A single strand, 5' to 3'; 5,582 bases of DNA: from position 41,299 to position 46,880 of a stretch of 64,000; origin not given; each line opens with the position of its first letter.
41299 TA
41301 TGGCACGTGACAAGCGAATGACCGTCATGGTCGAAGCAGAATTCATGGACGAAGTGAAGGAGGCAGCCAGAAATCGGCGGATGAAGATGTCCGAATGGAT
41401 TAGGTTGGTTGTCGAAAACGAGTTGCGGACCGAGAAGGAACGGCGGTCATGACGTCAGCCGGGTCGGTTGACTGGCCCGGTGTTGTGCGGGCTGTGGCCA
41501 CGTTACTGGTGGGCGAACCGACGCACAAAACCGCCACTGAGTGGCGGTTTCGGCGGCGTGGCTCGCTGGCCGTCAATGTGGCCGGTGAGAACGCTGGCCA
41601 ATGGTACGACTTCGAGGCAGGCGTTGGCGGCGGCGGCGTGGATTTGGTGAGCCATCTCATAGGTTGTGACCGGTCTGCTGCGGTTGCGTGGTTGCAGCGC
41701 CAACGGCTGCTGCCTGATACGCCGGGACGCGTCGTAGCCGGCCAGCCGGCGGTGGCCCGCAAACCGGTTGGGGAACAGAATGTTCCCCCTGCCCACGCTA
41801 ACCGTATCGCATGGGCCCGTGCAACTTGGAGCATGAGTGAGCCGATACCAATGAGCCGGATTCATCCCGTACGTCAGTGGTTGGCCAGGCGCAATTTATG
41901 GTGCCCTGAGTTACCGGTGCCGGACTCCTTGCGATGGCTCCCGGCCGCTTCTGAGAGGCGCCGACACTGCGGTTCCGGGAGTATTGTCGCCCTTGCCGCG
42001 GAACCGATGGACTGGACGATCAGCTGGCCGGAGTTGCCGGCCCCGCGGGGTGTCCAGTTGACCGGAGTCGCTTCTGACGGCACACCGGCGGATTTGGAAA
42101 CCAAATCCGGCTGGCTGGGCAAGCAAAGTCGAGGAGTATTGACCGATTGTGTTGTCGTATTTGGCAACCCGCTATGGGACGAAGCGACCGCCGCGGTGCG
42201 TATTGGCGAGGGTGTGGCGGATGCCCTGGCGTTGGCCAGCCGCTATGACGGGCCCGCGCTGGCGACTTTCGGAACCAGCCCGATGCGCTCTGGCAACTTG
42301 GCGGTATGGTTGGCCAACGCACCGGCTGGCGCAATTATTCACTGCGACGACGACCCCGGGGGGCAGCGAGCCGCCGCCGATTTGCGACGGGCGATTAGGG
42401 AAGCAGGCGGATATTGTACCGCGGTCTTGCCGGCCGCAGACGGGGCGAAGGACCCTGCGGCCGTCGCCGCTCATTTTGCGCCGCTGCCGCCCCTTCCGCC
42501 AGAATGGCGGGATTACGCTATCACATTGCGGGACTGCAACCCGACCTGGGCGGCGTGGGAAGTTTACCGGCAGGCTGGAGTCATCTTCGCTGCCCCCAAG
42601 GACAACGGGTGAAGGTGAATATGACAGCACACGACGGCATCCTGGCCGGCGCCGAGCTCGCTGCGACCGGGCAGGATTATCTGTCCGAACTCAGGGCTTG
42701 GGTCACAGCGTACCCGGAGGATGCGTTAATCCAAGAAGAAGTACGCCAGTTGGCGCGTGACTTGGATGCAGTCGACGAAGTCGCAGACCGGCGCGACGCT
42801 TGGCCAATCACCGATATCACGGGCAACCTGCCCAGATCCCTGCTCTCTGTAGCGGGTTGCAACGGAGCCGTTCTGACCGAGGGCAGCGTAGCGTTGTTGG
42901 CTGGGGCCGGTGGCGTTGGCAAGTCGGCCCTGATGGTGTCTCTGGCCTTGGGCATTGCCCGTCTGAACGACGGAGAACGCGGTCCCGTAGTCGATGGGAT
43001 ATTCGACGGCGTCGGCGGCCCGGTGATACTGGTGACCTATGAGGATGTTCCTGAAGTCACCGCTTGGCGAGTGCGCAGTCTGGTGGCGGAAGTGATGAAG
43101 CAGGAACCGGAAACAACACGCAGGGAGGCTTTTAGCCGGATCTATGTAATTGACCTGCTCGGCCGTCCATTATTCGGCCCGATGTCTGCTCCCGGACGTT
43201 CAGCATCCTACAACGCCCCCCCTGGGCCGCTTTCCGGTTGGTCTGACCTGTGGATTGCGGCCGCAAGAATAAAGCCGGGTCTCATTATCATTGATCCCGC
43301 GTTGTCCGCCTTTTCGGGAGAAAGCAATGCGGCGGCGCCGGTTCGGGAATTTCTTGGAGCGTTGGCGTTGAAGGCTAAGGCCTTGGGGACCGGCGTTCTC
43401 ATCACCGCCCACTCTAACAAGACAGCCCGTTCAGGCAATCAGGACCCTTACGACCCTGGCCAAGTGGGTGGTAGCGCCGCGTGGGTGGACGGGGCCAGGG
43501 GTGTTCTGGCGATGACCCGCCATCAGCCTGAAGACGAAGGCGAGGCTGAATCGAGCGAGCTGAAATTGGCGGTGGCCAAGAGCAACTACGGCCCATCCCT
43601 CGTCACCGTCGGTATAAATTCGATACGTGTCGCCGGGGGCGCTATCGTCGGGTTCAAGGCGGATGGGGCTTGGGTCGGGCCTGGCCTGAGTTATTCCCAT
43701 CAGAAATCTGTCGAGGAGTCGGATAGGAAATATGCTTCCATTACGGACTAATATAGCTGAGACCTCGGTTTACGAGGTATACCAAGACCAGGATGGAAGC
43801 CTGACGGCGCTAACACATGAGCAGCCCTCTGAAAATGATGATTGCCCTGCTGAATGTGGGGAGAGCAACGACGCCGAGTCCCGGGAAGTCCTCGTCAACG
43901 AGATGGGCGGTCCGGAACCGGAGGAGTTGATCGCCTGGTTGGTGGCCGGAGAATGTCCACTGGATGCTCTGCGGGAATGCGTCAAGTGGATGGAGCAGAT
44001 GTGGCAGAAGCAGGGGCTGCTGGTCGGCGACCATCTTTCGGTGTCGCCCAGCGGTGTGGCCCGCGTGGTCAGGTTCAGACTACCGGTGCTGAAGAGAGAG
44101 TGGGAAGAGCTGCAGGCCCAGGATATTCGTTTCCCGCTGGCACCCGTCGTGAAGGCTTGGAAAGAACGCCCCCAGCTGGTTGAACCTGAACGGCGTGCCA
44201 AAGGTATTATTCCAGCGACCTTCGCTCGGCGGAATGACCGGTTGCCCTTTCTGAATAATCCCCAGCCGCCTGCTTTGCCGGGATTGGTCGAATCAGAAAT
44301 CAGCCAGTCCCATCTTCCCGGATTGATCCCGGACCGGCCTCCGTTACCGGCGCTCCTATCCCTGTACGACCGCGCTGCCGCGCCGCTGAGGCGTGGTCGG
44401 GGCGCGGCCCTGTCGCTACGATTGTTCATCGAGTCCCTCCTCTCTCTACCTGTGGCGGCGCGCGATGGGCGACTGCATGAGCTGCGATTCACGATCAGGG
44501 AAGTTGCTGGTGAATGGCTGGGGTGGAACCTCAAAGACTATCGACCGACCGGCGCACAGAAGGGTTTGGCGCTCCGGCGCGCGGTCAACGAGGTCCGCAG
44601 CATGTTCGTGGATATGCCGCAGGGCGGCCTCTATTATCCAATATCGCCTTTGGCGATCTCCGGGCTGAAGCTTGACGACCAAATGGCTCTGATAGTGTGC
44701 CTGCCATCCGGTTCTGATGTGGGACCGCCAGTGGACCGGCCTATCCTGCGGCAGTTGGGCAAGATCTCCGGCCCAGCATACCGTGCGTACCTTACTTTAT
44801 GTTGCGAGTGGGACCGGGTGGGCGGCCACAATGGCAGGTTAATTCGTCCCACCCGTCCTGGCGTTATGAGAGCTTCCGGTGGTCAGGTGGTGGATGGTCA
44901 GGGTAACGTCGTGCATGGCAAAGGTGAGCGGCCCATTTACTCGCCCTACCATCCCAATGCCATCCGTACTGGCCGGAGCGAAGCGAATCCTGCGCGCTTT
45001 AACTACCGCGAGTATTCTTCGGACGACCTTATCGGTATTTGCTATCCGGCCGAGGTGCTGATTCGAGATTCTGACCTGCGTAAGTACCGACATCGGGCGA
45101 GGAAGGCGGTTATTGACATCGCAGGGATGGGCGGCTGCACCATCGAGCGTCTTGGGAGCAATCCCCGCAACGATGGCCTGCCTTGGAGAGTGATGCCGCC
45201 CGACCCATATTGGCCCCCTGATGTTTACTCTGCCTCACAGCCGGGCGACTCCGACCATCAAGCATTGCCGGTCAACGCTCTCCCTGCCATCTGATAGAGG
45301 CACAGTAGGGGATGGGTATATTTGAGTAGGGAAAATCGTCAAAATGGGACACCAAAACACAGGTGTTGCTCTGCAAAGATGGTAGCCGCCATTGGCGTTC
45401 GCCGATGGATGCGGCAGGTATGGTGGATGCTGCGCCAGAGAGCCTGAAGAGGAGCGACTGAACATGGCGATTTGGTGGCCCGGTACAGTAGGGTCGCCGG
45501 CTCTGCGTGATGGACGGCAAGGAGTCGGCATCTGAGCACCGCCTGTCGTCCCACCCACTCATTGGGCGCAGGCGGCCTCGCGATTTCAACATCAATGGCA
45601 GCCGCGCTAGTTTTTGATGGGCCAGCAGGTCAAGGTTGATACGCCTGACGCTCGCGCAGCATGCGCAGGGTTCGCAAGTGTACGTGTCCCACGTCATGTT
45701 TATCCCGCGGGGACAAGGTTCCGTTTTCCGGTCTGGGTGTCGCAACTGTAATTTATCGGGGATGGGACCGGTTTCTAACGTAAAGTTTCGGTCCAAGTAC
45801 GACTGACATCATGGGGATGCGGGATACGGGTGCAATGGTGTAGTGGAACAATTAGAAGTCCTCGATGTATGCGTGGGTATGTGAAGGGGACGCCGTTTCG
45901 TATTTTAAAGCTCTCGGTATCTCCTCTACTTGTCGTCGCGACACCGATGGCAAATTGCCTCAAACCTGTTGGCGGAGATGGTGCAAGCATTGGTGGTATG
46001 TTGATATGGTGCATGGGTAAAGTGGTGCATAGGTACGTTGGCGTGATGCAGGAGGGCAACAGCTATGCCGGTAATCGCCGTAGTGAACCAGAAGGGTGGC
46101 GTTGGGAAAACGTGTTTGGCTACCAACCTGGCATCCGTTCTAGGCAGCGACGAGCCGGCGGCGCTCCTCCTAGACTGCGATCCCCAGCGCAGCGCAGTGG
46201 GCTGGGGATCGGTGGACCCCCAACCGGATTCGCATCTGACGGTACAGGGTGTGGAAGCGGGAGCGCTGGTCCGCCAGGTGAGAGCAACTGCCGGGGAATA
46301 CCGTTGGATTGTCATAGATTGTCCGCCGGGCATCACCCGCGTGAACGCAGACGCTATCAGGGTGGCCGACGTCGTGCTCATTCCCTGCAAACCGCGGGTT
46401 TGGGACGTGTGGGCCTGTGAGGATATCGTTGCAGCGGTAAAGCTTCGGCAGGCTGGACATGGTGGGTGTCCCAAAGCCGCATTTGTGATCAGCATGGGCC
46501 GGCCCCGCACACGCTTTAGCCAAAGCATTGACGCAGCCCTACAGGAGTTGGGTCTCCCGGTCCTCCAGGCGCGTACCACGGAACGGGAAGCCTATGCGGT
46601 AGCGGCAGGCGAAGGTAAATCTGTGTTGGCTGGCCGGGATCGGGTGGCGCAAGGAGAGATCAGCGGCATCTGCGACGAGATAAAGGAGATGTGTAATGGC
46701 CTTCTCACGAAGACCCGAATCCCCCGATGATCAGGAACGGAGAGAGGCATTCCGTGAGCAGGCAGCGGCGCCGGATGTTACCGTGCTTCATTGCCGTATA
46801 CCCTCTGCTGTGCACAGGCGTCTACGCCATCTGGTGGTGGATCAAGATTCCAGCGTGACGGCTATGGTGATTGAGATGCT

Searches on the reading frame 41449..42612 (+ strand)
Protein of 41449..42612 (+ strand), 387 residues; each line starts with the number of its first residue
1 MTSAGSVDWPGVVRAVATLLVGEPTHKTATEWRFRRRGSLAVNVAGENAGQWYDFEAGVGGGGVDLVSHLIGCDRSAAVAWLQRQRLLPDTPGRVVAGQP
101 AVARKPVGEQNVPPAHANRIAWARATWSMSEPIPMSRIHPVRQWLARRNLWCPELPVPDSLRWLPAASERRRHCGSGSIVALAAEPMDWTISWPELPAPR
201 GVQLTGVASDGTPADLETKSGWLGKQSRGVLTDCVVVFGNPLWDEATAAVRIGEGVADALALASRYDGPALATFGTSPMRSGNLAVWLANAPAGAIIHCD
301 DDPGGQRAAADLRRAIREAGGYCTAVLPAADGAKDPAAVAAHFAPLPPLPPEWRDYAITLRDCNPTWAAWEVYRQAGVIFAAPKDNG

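Call 20: search_protein_families(library=pfam, proteins=[window:41449-42612:+], max_evalue=0.001)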
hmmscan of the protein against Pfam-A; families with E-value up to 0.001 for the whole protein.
window:41449-42612:+ (387 aa): 3 families
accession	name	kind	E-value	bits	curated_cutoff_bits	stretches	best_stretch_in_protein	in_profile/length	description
PF13362.12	Toprim_3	-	6.2e-07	30.2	27.2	1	251-331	3-82/95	Toprim domain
PF13155.12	Toprim_2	-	5.3e-05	24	22.1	1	252-336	2-84/88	Toprim-like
PF23639.1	DUF7146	-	8e-05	23.4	27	1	118-173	2-51/105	Domain of unknown function (DUF7146)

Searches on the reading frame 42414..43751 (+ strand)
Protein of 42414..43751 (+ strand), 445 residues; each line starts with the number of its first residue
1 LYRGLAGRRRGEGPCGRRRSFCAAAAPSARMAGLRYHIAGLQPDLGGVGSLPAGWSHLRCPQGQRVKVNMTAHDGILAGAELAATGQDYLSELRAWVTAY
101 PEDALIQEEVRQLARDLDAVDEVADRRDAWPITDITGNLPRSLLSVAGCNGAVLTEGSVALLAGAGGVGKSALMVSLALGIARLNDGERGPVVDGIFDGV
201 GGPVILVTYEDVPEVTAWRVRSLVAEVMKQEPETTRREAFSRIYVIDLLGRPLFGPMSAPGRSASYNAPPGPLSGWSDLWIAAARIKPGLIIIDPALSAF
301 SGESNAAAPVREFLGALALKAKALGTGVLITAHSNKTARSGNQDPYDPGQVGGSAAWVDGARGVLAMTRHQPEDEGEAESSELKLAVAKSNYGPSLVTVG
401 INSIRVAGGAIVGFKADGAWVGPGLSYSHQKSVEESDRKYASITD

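Call 20: search_protein_families(library=pfam, proteins=[window:42414-43751:+], max_evalue=0.001)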
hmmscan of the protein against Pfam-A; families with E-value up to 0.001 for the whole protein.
window:42414-43751:+ (445 aa): 1 family
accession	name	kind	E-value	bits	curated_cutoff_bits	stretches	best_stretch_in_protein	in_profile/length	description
PF13481.12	AAA_25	-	2.6e-18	66.8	27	1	153-338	29-194/195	AAA domain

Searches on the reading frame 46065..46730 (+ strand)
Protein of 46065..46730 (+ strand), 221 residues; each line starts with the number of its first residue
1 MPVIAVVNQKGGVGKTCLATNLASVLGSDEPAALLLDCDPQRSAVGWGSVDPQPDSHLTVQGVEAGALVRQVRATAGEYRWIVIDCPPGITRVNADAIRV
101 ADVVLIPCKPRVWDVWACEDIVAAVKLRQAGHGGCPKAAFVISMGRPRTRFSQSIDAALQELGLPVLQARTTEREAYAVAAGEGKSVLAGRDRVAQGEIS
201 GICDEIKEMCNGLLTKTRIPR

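Call 20: search_protein_families(library=pfam, proteins=[window:46065-46730:+], max_evalue=0.001)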
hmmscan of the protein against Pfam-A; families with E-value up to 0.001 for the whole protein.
window:46065-46730:+ (221 aa): 5 families
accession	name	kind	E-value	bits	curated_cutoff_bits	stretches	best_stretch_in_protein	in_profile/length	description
PF13614.12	AAA_31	-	1.3e-19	71.3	27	2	2-44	2-44/177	AAA domain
PF01656.29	CbiA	-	1.1e-13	51.7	25.4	1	4-186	1-124/125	CobQ/CobB/MinD/ParA nucleotide binding domain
PF10609.15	ParA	-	1.2e-06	28.6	27.1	1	3-39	5-41/246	NUBPL iron-transfer P-loop NTPase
PF06564.18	CBP_BcsQ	-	2e-06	28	21.3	0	58-105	95-142/234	Cellulose biosynthesis protein BcsQ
PF07015.17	VirC1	-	0.0002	21.2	24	1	1-180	1-185/231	VirC1 protein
